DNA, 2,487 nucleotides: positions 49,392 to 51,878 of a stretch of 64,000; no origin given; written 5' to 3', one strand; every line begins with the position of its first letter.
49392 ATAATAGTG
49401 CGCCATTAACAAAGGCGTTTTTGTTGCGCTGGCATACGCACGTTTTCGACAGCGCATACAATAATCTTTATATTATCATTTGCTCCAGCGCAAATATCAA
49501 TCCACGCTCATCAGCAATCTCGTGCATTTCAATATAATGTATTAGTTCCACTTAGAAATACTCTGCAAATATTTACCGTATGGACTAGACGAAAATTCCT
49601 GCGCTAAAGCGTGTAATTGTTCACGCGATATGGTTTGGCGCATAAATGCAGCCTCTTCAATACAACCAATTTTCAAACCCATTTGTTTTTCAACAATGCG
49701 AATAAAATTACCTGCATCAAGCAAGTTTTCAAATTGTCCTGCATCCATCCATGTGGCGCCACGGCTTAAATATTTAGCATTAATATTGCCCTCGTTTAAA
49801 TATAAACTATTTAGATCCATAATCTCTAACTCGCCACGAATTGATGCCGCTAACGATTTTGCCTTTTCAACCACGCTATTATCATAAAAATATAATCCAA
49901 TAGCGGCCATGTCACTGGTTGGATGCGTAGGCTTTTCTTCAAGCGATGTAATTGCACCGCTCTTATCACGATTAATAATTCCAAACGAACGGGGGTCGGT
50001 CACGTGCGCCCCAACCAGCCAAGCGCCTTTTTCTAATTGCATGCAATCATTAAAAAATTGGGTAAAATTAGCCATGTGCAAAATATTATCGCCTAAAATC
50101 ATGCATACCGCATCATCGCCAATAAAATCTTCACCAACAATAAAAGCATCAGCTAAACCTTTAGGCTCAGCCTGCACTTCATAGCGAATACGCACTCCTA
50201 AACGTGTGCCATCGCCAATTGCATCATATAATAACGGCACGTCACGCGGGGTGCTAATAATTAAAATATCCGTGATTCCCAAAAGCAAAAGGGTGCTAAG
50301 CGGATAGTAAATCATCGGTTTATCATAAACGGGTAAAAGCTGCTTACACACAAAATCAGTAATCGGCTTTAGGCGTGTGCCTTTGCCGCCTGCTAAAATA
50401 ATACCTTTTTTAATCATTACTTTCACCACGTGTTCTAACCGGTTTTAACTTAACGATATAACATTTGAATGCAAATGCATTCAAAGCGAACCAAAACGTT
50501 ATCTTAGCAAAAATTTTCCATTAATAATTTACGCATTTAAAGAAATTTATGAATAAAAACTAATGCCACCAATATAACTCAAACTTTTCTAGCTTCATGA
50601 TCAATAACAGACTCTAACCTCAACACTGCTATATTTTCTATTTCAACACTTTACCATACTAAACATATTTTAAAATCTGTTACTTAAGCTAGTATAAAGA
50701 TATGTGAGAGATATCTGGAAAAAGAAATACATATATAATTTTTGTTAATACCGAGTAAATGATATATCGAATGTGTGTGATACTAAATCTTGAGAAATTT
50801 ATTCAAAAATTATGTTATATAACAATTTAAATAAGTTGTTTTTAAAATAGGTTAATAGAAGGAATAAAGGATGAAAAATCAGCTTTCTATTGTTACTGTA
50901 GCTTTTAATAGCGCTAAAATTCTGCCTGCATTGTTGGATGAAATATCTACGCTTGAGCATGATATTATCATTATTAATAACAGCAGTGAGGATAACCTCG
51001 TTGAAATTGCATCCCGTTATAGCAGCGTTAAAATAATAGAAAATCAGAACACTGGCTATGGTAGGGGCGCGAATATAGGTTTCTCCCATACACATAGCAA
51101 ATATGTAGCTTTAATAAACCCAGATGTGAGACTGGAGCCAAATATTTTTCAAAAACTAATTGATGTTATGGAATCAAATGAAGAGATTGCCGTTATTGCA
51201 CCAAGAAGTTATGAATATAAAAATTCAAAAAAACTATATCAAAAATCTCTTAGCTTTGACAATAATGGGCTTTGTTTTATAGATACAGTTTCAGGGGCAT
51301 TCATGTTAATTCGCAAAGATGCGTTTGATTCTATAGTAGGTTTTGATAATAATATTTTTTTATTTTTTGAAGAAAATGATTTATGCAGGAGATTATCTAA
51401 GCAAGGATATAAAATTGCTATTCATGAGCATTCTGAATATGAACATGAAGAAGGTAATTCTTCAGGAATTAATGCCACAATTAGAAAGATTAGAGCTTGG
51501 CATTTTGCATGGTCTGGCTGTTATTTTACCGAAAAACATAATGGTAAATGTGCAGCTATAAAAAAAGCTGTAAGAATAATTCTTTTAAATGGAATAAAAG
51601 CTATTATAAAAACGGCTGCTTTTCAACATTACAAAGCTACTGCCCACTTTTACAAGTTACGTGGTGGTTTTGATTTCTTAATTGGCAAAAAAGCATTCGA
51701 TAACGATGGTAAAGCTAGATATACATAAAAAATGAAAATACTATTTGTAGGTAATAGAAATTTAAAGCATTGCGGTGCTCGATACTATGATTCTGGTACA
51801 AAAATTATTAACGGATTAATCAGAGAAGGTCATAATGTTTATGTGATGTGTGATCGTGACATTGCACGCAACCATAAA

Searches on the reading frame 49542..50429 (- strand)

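Call 69: search_protein_families(library=pfam, proteins=[window:49542-50429:-], max_evalue=0.001)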
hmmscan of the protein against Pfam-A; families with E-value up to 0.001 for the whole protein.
window:49542-50429:- (295 aa): 2 families
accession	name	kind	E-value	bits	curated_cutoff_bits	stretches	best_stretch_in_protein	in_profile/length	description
PF00483.29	NTP_transferase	-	1.9e-63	214.8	21.2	1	8-243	1-242/245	Nucleotidyl transferase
PF12804.13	NTP_transf_3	-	9.1e-09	36.1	27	1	9-135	1-116/160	MobA-like NTP transferase domain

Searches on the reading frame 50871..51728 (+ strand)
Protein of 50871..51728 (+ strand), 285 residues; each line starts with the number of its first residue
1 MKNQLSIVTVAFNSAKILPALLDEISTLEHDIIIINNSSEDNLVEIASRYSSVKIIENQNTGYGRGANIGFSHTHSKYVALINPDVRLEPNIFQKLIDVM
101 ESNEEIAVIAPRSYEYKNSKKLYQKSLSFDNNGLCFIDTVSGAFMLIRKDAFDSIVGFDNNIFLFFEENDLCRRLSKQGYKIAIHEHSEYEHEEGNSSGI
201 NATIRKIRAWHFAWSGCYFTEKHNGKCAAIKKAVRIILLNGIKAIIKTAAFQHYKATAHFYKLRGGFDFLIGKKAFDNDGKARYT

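Call 69: search_protein_families(library=pfam, proteins=[window:50871-51728:+], max_evalue=0.001)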
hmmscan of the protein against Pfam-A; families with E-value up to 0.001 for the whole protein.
window:50871-51728:+ (285 aa): 5 families
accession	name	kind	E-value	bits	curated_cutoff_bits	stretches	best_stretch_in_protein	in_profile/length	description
PF00535.33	Glycos_transf_2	-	1.2e-20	74.5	23.3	1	6-152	1-164/168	Glycosyl transferase family 2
PF13641.12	Glyco_tranf_2_3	-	1.1e-15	58.7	27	1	5-211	3-228/230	Glycosyltransferase like family 2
PF13632.12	Glyco_trans_2_3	-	2.2e-07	31.3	27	1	78-214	1-143/198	Glycosyl transferase family group 2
PF10111.15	Glyco_tranf_2_2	-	3e-07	30.7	27.3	1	30-179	30-203/276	Glycosyltransferase like family 2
PF02709.20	Glyco_transf_7C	-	0.00025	21.1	23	1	138-191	17-73/78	N-terminal domain of galactosyltransferase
